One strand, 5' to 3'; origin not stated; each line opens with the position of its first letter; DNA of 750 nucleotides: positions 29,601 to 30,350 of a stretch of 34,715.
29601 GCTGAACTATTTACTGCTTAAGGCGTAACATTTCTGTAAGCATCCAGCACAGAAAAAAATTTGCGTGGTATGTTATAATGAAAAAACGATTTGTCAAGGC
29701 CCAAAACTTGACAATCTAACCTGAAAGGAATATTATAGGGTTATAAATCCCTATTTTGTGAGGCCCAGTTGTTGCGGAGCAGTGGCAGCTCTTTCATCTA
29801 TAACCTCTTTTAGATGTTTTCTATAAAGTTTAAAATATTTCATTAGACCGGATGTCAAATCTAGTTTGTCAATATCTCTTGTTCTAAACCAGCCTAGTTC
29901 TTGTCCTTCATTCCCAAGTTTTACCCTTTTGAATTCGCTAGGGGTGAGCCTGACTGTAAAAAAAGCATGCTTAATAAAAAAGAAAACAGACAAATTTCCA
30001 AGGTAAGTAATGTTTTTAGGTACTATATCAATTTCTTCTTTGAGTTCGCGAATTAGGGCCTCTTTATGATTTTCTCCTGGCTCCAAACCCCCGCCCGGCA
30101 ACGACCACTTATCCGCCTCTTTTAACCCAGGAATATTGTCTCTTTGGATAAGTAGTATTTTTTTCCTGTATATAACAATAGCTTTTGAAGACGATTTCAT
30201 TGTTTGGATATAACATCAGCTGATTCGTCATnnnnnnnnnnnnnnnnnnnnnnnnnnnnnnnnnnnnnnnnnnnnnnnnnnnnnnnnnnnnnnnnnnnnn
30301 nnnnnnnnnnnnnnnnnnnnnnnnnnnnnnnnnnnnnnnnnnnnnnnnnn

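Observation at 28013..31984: Exact 19-bp duplication of the uvrC 3' end brackets a ~3.95-kb accessory insert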

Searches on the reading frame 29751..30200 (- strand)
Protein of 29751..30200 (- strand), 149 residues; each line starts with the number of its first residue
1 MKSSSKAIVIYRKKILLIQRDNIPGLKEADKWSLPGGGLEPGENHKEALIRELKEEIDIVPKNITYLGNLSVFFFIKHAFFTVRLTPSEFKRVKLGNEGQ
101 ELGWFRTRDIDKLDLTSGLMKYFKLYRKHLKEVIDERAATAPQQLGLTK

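Call 8: search_protein_families(library=pfam, proteins=[window:29751-30200:-], max_evalue=0.01)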
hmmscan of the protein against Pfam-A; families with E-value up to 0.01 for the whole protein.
window:29751-30200:- (149 aa): 3 families
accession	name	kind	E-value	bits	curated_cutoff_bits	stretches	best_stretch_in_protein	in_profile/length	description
PF00293.34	NUDIX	-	4.6e-18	66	21.1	1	7-115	7-123/134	NUDIX domain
PF14815.12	NUDIX_4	-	1.2e-07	32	35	1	8-124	4-112/113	NUDIX domain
PF13869.12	NUDIX_2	-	0.0073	16.2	27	1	15-58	60-96/188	Nucleotide hydrolase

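Call 24: search_protein_families(library=padloc, proteins=[window:29751-30200:-], max_evalue=0.01)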
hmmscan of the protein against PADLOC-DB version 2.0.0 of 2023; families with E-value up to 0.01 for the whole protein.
window:29751-30200:- (149 aa): 1 family
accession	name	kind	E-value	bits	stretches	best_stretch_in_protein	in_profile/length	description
PDLC04899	PDC-S07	-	6.2e-15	53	1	6-117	11-119/135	-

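Call 25: search_protein_families(library=ncbifam, proteins=[window:29751-30200:-], max_evalue=0.01)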
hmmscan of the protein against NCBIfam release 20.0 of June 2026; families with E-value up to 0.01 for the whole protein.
window:29751-30200:- (149 aa): 22 families
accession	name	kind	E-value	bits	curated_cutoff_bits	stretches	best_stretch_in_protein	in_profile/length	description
NF006530.0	PRK08999.1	equivalog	8.6e-14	51.3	245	1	11-115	16-117/315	Nudix family hydrolase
TIGR00586.1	mutt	equivalog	7e-13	48.7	97.9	1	14-118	18-119/129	8-oxo-dGTP diphosphatase MutT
NF008044.0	PRK10776.1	equivalog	1.1e-11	44.7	148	1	13-113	16-113/130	8-oxo-dGTP diphosphatase MutT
NF007834.0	PRK10546.1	equivalog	2.4e-10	40.4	156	1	7-68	9-68/135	pyrimidine (deoxy)nucleoside triphosphate diphosphatase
NF041652.1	Nud_hyd_Dein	equivalog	2e-08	34.6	200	1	8-113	20-130/152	Nudix hydrolase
NF001937.0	PRK00714.1-4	equivalog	3.8e-08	33.1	139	1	28-71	29-72/161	RNA pyrophosphohydrolase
NF012016.0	PRK15472.1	equivalog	1e-07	31.7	95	1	30-57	31-58/141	nucleoside triphosphatase NudI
NF001938.0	PRK00714.1-5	equivalog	1.2e-07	31.3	116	1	12-71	24-84/172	RNA pyrophosphohydrolase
NF003785.0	PRK05379.1-1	equivalog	1.3e-07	31.1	418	1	6-59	207-257/347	bifunctional nicotinamide-nucleotide adenylyltransferase/Nudix hydroxylase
NF001936.0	PRK00714.1-3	equivalog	1.7e-07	31.2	118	1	29-59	34-64/155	RNA pyrophosphohydrolase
NF003786.0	PRK05379.1-2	equivalog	5.2e-07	29.2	397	1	6-59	222-272/354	bifunctional nicotinamide-nucleotide adenylyltransferase/Nudix hydroxylase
TIGR02705.1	nudix_YtkD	equivalog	6.3e-07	29.1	154.4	1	34-81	49-100/156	RNA deprotection pyrophosphohydrolase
NF001935.0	PRK00714.1-2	equivalog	3.9e-06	26.5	259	1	29-69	30-70/183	RNA pyrophosphohydrolase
NF008736.0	PRK11762.1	equivalog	1.2e-05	24.9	169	1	10-73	55-117/186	ADP compounds hydrolase NudE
NF001934.0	PRK00714.1-1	equivalog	1.8e-05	24.2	241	1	30-96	31-94/176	RNA pyrophosphohydrolase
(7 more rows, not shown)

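Call 90: search_protein_families(library=phrogs, proteins=[window:29751-30200:-], max_evalue=0.001)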
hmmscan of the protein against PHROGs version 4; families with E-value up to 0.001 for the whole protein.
window:29751-30200:- (149 aa): 6 families
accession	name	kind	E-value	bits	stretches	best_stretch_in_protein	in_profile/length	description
phrog_1198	-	other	1.1e-17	65.6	1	7-121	41-161/253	MutT/NUDIX hydrolase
phrog_1185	-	other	3.1e-11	44.3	1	1-107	146-267/301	nudix hydrolase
phrog_19657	-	other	6.5e-11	43.5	1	26-82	55-114/176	nudix hydrolase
phrog_15528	-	head and packaging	6e-10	39.1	1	27-137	540-648/794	portal protein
phrog_10313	-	other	2.9e-06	28.1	1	8-63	16-71/159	nudix hydrolase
phrog_6216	-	unknown function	9e-06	25.7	1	13-131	13-118/545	-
